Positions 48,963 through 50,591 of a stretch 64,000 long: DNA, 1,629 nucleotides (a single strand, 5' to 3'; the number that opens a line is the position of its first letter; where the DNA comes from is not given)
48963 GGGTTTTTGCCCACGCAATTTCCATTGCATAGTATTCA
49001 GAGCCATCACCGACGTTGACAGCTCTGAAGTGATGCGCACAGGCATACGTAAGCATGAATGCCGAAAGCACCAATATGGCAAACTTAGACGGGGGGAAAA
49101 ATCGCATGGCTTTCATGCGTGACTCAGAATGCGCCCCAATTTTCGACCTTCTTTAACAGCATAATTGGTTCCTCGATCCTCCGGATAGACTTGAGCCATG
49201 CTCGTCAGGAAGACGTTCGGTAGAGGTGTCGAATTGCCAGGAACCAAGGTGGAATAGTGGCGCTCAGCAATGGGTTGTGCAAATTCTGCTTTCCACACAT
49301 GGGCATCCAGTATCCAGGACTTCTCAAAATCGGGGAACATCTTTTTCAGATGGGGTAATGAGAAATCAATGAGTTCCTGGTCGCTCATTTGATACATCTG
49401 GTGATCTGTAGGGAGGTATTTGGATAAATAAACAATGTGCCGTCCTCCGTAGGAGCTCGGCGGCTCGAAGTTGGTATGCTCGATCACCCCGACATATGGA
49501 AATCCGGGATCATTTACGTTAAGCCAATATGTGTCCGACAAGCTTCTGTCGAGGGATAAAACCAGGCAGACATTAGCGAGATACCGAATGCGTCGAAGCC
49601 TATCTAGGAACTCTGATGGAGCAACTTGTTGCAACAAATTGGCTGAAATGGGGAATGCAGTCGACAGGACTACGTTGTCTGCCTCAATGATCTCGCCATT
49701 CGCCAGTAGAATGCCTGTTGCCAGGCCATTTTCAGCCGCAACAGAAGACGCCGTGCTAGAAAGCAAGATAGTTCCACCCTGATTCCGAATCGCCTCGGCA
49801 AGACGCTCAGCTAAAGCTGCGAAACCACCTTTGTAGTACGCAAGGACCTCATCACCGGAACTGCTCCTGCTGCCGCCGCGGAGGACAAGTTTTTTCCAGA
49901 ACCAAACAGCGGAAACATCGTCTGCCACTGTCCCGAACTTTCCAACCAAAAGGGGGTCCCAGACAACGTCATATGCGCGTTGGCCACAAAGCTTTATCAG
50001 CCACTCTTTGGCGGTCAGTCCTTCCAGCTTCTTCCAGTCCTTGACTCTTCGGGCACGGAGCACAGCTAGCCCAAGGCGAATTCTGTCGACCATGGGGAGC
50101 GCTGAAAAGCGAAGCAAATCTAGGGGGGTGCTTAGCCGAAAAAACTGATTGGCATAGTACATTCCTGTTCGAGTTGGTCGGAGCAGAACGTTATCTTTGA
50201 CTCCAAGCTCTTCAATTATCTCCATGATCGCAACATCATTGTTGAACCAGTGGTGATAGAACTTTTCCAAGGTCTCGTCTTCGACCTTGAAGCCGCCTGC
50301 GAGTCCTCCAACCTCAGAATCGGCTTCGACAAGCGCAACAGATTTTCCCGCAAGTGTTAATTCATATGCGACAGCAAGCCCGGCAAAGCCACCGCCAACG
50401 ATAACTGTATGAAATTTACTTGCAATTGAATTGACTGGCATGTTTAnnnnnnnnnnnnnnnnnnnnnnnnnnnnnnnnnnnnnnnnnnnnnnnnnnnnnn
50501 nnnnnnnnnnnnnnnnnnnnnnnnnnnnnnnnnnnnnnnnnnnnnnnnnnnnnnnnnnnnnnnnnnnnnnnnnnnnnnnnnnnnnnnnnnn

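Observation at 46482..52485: Gtr-like periplasmic glycosylation module carrying its own FAD oxidase and SDR reductase: possible epimerisation of a lipid-linked sugar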

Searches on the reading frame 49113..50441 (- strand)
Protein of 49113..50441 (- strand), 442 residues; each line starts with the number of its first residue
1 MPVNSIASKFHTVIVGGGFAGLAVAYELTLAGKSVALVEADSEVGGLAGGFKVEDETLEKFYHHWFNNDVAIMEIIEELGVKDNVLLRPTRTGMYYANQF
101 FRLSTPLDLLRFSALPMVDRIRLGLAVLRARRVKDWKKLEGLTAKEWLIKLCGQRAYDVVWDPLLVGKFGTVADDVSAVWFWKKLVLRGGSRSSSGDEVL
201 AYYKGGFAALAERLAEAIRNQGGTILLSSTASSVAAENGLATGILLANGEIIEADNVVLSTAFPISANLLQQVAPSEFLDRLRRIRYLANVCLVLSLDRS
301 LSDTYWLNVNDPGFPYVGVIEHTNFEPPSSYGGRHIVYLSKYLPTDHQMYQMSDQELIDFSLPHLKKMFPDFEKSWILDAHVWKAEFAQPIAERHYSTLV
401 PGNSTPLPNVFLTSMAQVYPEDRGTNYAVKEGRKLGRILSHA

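Call 3: search_protein_families(library=pfam, proteins=[window:49113-50441:-], max_evalue=0.01)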
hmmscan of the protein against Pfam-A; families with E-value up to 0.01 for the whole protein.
window:49113-50441:- (442 aa): 12 families
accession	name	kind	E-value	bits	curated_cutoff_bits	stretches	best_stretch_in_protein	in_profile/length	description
PF01593.30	Amino_oxidase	-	7e-34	118.3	19.8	1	19-416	1-419/443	Flavin containing amine oxidoreductase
PF01266.30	DAO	-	1.3e-13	51.7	27.9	2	12-46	2-37/353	FAD dependent oxidoreductase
PF13450.12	NAD_binding_8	-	8.2e-10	39.3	21.9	1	14-76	1-65/68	NAD(P)-binding Rossmann-like domain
PF07992.20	Pyr_redox_2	-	9.2e-08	32.3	26.1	1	11-43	2-31/291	Pyridine nucleotide-disulphide oxidoreductase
PF00890.30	FAD_binding_2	-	1.7e-06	28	20.4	1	12-46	2-36/414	FAD binding domain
PF05834.18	Lycopene_cycl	-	5e-06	26.3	23.4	0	13-44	3-36/380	Lycopene cyclase protein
PF12831.13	FAD_oxidored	-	1.5e-05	24.9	27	1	13-65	3-53/416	FAD dependent oxidoreductase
PF00070.33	Pyr_redox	-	5.3e-05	24.1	22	1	11-44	1-34/82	Pyridine nucleotide-disulphide oxidoreductase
PF03486.20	HI0933_like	-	6.4e-05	23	50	1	11-45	2-36/244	HI0933-like protein Rossmann domain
PF01494.25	FAD_binding_3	-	8.9e-05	22.3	22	1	11-59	3-51/349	FAD binding domain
PF01134.28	GIDA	-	0.0012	18.4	22.1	0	13-40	3-30/391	Glucose inhibited division protein A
PF13454.12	NAD_binding_9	-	0.0015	19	21.8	0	13-40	1-32/155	FAD-NAD(P)-binding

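Call 5: search_protein_families(library=ncbifam, proteins=[window:49113-50441:-], max_evalue=0.01)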
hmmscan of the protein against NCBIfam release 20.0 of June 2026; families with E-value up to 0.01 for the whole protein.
window:49113-50441:- (442 aa): 66 families (the best 25 are shown)
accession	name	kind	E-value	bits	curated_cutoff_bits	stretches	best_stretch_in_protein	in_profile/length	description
NF005560.0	PRK07233.1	equivalog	7.9e-155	515.9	252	1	12-437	3-426/435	hypothetical protein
TIGR03467.1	HpnE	equivalog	1.9e-29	103.3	283.05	1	13-412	2-401/430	hydroxysqualene dehydroxylase HpnE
NF005548.0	PRK07208.1-4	equivalog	7.3e-26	90.8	389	1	10-398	4-406/488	hypothetical protein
NF005547.0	PRK07208.1-3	equivalog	9.6e-24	83.9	380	1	9-392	4-391/465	hypothetical protein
NF005545.0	PRK07208.1-1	equivalog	2.6e-20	72.3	451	1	8-400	6-419/504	hypothetical protein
TIGR02734.1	crtI_fam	subfamily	5.7e-13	48.4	238.1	2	12-51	1-40/504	phytoene desaturase family protein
NF008841.0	PRK11883.1-1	equivalog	1.7e-12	47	517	2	11-176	5-178/453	protoporphyrinogen oxidase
NF005546.0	PRK07208.1-2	equivalog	2e-11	43.2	418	1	11-76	6-72/527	hypothetical protein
TIGR00562.1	proto_IX_ox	equivalog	3.3e-11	42.4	97.85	1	10-167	3-163/470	protoporphyrinogen oxidase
NF045637.1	carotdesatCrtDProt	equivalog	4.6e-11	41.9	580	2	204-260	218-274/485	1-hydroxycarotenoid 3,4-desaturase CrtD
TIGR02731.1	phytoene_desat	equivalog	6.6e-11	41.6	569.4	1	13-414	3-427/453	15-cis-phytoene desaturase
NF008845.0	PRK11883.1-5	equivalog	8.9e-10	37.4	560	2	10-87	5-88/468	protoporphyrinogen oxidase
TIGR02732.1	zeta_caro_desat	equivalog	2.5e-08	33.3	622.15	1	13-89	3-80/474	9,9'-di-cis-zeta-carotene desaturase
TIGR02730.1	carot_isom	equivalog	3.3e-08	32.8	586.9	1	200-260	221-281/493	carotenoid isomerase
TIGR02733.1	desat_CrtD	equivalog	8.6e-08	31.3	549.7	1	11-53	3-45/492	C-3',4' desaturase CrtD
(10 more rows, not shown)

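Call 6: search_solved_structures(query=window:49113-50441:-, max_evalue=0.001)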
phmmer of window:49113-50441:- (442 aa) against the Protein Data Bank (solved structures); distinct sequences matched with E-value up to 0.001: 16.
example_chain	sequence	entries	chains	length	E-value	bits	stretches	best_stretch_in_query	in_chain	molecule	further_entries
5mog_A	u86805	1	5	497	4.7e-08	35.4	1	10-372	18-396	Phytoene dehydrogenase, chloroplastic/chromoplastic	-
3ka7_A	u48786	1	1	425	9.4e-08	34.4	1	204-412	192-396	Oxidoreductase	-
2yg6_A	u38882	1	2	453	1.3e-06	30.7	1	12-280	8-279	PUTRESCINE OXIDASE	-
3i6d_A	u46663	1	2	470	2.2e-06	29.9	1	9-368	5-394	Protoporphyrinogen oxidase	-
2yg5_A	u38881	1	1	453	4.3e-06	29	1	12-280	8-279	PUTRESCINE OXIDASE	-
2yg7_A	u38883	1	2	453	4.3e-06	29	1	12-280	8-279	PUTRESCINE OXIDASE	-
2yg3_A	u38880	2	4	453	4.3e-06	28.9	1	12-280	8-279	PUTRESCINE OXIDASE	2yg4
3rha_A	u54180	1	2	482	1.3e-05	27.4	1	12-83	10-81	Putrescine oxidase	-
1i8t_A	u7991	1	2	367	9.3e-05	24.6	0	12-228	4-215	UDP-GALACTOPYRANOSE MUTASE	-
5z2g_A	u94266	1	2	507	0.00011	24.3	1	8-100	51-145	L-amino acid oxidase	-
2ivd_A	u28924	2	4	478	0.00016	23.8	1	11-178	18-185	PROTOPORPHYRINOGEN OXIDASE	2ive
7fgp_A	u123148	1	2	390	0.00018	23.6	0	11-48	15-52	Glycine/D-amino acid oxidase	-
1sez_A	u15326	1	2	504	0.00019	23.5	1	11-177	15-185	Protoporphyrinogen oxidase, mitochondrial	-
3k7t_A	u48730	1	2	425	0.00064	21.8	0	11-48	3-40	6-hydroxy-L-nicotine oxidase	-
3k7m_X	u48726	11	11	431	0.00066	21.8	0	11-48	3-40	6-hydroxy-L-nicotine oxidase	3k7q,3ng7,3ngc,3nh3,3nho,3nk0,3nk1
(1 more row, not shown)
